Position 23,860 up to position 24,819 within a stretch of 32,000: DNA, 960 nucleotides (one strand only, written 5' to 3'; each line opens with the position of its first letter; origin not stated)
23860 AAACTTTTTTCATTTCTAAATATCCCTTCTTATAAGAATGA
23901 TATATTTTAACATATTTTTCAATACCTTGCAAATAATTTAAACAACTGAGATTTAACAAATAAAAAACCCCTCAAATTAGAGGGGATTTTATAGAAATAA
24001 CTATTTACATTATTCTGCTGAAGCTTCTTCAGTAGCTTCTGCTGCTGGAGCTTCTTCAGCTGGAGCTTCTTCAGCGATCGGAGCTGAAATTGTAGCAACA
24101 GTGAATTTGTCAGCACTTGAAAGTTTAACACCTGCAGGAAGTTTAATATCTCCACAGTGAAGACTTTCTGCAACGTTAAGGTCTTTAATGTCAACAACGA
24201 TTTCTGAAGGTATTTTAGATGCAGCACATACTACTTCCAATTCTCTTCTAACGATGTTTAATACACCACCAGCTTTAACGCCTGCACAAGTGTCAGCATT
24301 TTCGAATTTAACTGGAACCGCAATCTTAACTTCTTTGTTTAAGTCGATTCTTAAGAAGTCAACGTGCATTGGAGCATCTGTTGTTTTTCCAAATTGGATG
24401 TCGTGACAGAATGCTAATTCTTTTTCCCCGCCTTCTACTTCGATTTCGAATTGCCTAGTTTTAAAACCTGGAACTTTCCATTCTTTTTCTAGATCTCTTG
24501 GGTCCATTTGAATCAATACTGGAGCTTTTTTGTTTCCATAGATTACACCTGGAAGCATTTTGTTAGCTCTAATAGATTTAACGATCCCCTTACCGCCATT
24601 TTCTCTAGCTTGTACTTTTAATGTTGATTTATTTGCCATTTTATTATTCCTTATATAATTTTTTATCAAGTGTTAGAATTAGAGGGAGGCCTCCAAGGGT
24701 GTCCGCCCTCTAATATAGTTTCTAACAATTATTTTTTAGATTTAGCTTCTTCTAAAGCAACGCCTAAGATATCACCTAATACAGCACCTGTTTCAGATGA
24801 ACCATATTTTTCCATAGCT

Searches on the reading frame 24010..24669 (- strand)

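Call 10: search_protein_families(library=pfam, proteins=[window:24010-24669:-], max_evalue=0.00001)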
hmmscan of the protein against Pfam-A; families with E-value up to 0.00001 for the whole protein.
window:24010-24669:- (219 aa): 2 families
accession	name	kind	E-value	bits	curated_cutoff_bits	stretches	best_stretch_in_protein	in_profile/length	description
PF14693.11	Ribosomal_TL5_C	-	3.8e-27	94.9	27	1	113-197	1-83/84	Ribosomal protein TL5, C-terminal domain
PF01386.24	Ribosomal_L25p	-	2e-19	70.3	23.6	1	17-105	1-82/82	Ribosomal L25p family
